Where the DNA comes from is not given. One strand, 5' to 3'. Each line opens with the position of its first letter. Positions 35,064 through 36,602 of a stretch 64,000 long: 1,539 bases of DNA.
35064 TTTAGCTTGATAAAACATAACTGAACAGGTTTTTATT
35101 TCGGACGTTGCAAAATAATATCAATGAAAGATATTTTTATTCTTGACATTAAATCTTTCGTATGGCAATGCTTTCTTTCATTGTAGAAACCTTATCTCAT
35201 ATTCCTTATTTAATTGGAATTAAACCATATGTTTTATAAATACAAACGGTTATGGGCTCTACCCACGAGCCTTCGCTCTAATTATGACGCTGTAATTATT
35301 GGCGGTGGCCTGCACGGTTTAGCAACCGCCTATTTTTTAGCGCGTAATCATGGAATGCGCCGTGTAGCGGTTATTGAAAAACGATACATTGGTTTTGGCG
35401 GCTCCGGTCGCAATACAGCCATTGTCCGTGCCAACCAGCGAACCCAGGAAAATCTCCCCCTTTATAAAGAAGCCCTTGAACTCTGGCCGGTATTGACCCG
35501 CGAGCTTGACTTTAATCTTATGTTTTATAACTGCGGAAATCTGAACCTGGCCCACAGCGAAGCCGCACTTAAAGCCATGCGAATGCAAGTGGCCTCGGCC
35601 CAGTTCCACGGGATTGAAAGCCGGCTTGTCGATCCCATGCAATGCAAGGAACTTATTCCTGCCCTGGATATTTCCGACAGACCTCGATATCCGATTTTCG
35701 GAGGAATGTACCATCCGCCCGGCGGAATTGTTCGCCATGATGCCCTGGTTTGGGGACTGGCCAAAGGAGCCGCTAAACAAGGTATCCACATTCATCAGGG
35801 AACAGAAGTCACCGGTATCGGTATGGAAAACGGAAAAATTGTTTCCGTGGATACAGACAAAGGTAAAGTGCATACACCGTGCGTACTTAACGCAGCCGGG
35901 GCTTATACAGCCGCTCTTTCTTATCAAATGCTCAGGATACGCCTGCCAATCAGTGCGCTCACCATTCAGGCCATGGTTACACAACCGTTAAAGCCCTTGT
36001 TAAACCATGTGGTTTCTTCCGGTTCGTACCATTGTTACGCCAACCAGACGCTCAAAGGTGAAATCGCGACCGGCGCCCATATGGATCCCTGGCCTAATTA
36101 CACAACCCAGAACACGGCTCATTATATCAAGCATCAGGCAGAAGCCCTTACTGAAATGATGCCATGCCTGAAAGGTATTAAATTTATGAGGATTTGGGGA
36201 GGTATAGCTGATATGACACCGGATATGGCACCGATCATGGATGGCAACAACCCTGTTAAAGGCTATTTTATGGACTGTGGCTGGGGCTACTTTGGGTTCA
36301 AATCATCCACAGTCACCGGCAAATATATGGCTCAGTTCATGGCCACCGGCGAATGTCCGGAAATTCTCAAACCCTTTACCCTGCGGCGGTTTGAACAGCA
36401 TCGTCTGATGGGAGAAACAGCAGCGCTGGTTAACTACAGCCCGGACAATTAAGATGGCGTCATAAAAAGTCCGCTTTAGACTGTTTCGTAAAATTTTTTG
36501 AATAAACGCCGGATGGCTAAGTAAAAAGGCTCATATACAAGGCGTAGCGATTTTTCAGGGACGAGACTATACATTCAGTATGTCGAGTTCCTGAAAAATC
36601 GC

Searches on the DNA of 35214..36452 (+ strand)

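Call 58: build_rna_model(alignment_id=A3, structure=none)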
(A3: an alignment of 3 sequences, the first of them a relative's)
Model R1 built from alignment A3 (3 sequences, 300 columns); structure: none (sequence only).
model positions 300; base pairs 0; branch points 0; effective number of sequences 1.42; information 0.38 bits per position. No base pairs: searches with it score sequence only.

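Call 59: search_with_rna_model(model_id=R1, sources=[window, L003, L004, L005, L006, L007, L008, L009, L010, L011, L012, L013, L014, L015, L016, L017, L018, L019, L020, L021, L022, L023, L024, L025, L026, L027, L028, L029, L030, L031, L032, L033, L034, L035, L036, L037, L038, L039, L040, L041, L042, L043, L044, L045, L046, L047, L048, L049, L050, L051, L052, L053, L054, L055, L056, L057, L058, L059, L060, L061, L062, L063, L064, L065, L066, L067, L068, L069, L070, L071, L072, L073, L074, L075, L076, L077, L078, L079, L080, L081, L082, L083, L084, L085, L086], max_evalue=0.01)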
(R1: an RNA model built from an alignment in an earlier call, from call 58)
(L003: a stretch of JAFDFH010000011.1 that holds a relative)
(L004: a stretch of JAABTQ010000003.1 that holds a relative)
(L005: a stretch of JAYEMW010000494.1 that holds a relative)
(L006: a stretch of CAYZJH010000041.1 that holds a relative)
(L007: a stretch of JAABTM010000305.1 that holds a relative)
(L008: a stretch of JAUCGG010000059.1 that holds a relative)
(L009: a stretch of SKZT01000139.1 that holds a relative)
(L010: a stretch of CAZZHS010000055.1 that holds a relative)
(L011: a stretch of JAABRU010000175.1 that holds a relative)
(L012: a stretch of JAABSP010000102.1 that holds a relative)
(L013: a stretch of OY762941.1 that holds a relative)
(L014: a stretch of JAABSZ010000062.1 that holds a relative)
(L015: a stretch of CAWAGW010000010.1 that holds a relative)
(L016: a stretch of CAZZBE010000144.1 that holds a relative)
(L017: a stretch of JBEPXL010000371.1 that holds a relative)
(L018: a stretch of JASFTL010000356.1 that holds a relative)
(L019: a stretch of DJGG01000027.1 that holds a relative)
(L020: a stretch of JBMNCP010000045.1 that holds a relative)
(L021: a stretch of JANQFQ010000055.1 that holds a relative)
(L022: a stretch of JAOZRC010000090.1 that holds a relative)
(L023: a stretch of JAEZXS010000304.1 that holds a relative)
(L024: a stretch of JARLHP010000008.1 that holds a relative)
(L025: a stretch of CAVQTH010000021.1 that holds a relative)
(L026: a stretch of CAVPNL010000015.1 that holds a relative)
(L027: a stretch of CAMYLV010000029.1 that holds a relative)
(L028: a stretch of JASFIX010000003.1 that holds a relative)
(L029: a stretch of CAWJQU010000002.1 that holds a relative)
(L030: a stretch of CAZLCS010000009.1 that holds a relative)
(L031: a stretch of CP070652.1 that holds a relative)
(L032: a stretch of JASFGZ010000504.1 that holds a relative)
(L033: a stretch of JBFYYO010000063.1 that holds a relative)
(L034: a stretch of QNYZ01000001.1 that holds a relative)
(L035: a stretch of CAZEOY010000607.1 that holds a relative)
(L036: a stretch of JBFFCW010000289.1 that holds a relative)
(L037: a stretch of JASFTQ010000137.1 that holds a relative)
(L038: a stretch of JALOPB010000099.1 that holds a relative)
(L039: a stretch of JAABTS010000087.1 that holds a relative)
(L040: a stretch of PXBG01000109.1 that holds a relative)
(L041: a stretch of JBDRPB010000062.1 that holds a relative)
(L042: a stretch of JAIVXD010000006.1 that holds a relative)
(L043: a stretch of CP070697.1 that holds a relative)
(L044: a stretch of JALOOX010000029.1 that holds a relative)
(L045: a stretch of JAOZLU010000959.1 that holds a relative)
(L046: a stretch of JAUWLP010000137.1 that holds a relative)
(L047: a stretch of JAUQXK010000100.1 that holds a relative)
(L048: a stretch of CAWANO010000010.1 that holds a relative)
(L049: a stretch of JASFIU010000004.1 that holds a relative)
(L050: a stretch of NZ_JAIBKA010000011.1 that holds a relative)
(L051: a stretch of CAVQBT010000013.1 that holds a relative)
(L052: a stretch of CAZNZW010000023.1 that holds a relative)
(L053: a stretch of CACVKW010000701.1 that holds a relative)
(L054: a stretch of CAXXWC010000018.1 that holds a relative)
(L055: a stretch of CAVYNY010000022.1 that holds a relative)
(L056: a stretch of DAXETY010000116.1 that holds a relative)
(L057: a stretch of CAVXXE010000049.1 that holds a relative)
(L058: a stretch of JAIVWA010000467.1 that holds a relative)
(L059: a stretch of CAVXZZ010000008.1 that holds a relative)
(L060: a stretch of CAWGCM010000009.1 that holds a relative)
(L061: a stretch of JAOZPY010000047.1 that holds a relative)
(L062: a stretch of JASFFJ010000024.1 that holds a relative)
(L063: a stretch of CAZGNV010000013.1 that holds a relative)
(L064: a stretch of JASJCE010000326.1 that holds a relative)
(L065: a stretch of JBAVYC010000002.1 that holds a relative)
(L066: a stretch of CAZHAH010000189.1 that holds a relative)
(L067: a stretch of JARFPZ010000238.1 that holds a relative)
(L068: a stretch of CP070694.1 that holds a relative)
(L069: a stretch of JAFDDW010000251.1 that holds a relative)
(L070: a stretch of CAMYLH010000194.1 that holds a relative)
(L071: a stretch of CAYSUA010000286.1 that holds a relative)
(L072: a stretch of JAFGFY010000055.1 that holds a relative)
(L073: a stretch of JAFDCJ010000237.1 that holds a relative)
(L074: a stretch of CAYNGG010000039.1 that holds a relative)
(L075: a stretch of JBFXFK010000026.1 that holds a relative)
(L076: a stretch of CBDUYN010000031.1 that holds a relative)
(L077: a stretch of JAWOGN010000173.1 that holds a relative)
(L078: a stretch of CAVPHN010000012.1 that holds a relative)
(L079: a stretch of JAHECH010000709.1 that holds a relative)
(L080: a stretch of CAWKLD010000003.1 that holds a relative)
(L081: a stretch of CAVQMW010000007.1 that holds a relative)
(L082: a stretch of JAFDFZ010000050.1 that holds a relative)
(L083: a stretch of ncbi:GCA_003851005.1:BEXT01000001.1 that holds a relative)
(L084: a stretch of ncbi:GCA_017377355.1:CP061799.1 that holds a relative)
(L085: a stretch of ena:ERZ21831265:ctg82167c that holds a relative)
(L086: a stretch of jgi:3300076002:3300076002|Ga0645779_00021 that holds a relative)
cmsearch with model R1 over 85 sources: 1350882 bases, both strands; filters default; matches with E-value up to 0.01: 25.
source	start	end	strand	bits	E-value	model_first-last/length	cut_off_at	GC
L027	19107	19405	+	275.8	1.1e-82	2-300/300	-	0.56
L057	18908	19206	+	271.7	1.9e-81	2-300/300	-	0.56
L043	18318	18616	+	267.7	3.1e-80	2-300/300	-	0.6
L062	14355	14653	+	249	1.7e-74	2-300/300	-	0.53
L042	17911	18209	+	234.9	3.6e-70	2-300/300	-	0.46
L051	19569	19861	+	229.2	2.1e-68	2-294/300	-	0.61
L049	9619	9917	+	222.2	2.8e-66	2-300/300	-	0.55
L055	19047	19338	+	211.3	6.2e-63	2-293/300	-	0.57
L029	18037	18329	+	203.1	2.1e-60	2-294/300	-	0.57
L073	13195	13493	+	202.9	2.4e-60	2-300/300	-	0.55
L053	11934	12226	+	202.6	2.8e-60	2-294/300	-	0.57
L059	19312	19604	+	198.1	7.1e-59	2-294/300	-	0.56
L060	19271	19563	+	194.7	7.5e-58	2-294/300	-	0.55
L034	9791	10080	+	189.2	3.7e-56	2-291/300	-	0.6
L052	18135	18424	+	180.8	1.4e-53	2-291/300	-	0.63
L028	19101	19388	+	177.5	1.4e-52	2-289/300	-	0.56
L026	18933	19221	+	175.6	5.5e-52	2-290/300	-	0.58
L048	18833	19118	+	169.6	3.7e-50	3-288/300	-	0.65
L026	2468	2766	-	168.7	7.1e-50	2-300/300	-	0.6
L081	18154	18460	+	165.3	8.1e-49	2-284/300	-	0.67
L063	18245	18532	+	162.4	6e-48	3-290/300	-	0.62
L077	513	810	-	159.9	3.6e-47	3-300/300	-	0.57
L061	10914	11203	+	158.9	7.2e-47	2-291/300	-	0.57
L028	595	892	-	154.7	1.4e-45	2-299/300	-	0.56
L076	16372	16660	+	143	5.2e-42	2-290/300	-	0.7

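Call 92: build_rna_model(alignment_id=A9, structure=none)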
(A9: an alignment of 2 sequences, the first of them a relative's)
Model R2 built from alignment A9 (2 sequences, 360 columns); structure: none (sequence only).
model positions 360; base pairs 0; branch points 0; effective number of sequences 1.36; information 0.379 bits per position. No base pairs: searches with it score sequence only.

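Call 93: search_with_rna_model(model_id=R2, sources=[window, L003, L004, L005, L006, L007, L008, L009, L010, L011, L012, L013, L014, L015, L016, L017, L018, L019, L020, L021, L022, L023, L024, L025, L026, L027, L028, L029, L030, L031, L032, L033, L034, L035, L036, L037, L038, L039, L040, L041, L042, L043, L044, L045, L046, L047, L048, L049, L050, L051, L052, L053, L054, L055, L056, L057, L058, L059, L060, L061, L062, L063, L064, L065, L066, L067, L068, L069, L070, L071, L072, L073, L074, L075, L076, L077, L078, L079, L080, L081, L082, L083, L084, L085, L086], max_evalue=0.01)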
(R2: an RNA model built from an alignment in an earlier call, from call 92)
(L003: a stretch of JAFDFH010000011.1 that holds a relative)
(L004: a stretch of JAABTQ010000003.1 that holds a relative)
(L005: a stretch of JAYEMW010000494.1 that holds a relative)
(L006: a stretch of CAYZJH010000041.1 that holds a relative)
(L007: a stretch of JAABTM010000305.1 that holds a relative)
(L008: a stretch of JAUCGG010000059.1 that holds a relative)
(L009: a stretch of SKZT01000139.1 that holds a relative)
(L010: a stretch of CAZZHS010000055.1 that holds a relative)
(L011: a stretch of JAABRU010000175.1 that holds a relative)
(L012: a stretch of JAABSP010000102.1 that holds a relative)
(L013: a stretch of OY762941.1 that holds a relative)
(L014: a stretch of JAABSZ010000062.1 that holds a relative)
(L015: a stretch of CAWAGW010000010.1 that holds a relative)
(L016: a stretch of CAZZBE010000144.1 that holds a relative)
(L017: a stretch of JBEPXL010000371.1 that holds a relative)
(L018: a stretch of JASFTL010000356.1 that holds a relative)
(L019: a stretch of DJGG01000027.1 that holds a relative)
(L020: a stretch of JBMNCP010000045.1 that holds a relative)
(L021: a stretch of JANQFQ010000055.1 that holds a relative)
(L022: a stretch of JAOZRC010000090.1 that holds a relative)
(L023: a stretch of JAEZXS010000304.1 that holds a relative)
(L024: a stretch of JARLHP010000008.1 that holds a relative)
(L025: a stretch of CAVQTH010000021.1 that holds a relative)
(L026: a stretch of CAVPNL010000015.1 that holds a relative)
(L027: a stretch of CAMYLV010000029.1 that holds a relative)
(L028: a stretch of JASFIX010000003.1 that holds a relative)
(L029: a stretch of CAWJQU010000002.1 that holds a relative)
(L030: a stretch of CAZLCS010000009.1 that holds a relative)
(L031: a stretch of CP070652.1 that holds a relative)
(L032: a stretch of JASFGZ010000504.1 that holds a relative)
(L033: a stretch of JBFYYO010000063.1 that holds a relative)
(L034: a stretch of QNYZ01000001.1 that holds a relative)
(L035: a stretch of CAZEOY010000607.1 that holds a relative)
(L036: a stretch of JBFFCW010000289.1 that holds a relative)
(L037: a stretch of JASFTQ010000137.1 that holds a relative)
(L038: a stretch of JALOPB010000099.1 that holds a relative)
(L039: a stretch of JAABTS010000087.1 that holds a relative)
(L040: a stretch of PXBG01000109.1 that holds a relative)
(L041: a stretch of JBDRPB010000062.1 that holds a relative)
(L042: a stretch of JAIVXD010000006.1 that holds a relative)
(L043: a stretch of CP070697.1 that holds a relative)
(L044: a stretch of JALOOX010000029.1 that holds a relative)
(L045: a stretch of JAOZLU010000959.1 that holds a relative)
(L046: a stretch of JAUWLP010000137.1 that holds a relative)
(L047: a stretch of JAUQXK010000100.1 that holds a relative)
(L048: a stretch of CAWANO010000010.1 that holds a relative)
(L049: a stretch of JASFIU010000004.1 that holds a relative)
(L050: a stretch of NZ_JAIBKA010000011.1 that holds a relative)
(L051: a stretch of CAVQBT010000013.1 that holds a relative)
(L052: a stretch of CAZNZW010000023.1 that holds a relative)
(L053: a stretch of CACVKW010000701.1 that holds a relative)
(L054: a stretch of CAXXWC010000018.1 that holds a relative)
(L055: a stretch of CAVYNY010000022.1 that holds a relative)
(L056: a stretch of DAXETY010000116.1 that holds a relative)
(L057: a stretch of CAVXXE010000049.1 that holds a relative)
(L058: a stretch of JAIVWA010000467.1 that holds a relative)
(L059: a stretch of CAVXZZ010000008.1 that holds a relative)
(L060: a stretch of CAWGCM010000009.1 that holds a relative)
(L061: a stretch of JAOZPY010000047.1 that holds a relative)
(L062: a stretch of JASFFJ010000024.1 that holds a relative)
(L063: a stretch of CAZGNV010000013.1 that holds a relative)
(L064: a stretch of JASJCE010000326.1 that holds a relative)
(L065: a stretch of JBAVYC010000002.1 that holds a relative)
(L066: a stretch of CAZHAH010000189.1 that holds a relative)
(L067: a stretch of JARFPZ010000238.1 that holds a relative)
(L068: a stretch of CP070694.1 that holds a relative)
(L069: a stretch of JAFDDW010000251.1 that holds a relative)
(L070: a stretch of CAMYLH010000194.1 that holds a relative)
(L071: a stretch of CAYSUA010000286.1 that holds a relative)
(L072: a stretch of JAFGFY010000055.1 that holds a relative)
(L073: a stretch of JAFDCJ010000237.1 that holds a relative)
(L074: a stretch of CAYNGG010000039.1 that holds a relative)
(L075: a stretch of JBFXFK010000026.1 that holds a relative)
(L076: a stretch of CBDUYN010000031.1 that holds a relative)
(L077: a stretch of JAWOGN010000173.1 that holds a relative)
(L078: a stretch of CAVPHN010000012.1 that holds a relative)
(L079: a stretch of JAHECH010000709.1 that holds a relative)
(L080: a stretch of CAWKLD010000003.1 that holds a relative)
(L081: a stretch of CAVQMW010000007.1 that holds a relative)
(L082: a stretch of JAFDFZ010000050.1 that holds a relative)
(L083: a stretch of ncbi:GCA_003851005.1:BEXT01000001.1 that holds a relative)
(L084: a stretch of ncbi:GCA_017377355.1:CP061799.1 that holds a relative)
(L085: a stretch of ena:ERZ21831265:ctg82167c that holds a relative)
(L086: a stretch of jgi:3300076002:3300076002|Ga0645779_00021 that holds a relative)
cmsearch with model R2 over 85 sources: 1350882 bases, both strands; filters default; matches with E-value up to 0.01: 11.
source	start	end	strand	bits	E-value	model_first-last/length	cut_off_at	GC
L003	15929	16287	+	345.8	5.7e-104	1-359/360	-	0.46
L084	14171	14529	+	344.9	1.1e-103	1-359/360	-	0.41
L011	7568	7924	+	258.9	2.1e-77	1-357/360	-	0.51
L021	2169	2523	+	228.5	4.2e-68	1-355/360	-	0.46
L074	9110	9463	+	210.8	1.1e-62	2-355/360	-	0.6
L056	15756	16113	+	202.5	3.7e-60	1-358/360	-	0.59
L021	6728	7029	+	77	8.4e-22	40-341/360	-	0.49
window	31492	31658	+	32.6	3.1e-08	47-213/360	-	0.52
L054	16648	16821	+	25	6.5e-06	44-217/360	-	0.66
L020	16917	17053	+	19.7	0.00027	54-217/360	-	0.67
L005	8348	8504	+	16.7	0.0021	56-212/360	-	0.53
